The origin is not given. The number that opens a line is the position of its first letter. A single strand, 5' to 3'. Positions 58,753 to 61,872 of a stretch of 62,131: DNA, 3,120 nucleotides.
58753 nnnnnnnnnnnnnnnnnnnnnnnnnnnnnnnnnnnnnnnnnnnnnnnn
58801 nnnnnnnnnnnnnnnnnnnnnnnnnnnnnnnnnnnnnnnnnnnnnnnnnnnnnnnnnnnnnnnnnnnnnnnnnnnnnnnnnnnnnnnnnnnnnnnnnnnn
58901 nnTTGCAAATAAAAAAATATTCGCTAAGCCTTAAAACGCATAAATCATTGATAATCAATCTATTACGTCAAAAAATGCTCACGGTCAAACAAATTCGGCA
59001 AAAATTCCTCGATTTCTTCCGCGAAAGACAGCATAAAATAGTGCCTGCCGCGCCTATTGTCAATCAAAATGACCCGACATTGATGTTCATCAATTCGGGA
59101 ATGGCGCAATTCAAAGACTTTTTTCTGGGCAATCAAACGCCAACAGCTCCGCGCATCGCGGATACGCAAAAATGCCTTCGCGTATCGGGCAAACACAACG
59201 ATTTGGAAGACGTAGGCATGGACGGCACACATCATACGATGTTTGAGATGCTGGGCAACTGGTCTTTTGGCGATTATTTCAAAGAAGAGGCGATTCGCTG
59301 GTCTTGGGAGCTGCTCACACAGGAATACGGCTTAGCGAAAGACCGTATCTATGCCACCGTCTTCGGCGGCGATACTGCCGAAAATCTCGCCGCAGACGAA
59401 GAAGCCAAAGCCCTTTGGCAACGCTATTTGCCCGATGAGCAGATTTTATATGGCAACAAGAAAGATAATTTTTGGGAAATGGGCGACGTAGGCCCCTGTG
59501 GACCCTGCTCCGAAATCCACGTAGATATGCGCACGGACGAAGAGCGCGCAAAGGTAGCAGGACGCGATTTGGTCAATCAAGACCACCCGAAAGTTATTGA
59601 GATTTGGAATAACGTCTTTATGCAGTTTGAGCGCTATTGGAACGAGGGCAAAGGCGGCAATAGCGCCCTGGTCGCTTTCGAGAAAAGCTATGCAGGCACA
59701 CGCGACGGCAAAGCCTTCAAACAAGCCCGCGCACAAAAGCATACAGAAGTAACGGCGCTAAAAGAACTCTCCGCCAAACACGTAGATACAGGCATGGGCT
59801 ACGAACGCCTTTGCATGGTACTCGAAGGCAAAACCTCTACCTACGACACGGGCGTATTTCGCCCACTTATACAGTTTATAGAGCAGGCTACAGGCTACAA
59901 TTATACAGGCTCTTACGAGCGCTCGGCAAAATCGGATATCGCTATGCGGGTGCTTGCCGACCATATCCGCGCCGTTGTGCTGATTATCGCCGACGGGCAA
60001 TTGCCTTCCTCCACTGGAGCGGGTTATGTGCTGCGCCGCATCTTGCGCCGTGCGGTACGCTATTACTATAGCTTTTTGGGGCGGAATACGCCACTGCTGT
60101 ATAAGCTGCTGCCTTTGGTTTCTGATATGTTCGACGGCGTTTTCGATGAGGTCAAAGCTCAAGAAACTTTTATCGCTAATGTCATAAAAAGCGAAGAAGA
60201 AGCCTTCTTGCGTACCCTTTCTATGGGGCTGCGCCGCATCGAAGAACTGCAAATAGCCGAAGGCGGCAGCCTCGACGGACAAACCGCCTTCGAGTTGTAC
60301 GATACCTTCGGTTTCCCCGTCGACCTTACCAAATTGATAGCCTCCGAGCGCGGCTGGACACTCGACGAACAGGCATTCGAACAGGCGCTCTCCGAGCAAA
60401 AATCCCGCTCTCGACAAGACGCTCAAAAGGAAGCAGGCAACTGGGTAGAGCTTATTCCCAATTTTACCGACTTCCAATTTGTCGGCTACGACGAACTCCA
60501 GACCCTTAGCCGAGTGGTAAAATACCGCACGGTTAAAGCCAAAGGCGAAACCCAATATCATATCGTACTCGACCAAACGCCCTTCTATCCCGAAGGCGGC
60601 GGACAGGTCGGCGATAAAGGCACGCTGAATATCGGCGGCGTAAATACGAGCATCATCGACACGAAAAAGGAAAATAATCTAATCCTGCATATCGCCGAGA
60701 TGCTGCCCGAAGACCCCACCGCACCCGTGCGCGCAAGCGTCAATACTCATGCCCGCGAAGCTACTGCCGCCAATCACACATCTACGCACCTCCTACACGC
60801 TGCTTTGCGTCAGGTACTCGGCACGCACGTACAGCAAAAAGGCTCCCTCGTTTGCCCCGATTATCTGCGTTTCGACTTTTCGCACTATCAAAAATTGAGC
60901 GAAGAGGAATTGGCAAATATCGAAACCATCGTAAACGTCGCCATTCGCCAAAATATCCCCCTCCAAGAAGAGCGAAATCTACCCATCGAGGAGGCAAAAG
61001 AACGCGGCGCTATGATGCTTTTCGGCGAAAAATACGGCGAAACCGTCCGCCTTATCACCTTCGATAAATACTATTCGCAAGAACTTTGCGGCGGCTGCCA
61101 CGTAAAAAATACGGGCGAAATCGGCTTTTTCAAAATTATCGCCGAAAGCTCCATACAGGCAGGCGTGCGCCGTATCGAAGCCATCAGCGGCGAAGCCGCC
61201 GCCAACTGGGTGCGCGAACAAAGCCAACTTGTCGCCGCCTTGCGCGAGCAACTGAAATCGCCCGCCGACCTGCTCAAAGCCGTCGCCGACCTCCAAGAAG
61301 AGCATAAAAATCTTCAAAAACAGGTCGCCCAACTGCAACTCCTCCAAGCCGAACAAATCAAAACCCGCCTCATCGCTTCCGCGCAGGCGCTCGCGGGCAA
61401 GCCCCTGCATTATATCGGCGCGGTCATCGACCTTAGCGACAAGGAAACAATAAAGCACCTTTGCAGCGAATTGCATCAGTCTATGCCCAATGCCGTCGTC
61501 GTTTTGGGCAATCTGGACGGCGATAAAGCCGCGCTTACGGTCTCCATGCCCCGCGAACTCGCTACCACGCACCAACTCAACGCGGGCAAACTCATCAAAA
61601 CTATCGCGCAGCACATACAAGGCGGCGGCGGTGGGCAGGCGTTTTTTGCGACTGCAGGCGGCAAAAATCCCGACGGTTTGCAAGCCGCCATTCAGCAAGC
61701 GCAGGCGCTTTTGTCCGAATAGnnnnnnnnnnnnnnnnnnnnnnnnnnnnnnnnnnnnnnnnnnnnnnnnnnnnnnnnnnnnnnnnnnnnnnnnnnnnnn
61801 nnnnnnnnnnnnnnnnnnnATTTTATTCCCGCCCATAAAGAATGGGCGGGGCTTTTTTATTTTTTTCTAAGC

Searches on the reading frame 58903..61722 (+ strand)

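Call 14: search_protein_families(library=ncbifam, proteins=[window:58903-61722:+])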
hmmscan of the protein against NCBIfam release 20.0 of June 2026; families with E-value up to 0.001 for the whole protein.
window:58903-61722:+ (939 aa): 4 families
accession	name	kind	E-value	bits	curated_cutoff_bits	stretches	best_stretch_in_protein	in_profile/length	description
TIGR00344.1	alaS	equivalog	9.6e-258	857.8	457.05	1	30-920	1-847/847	alanine--tRNA ligase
NF002436.0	PRK01584.1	equivalog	2.1e-157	525.2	529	3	27-245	2-213/595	alanine--tRNA ligase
TIGR03683.1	A-tRNA_syn_arch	equivalog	9.6e-115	384.8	744.7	2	350-936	330-900/902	alanine--tRNA ligase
NF040865.1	a_tRNA_ed_AlaXM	equivalog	2.5e-30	106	300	1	551-759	23-230/234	alanyl-tRNA editing protein AlaXM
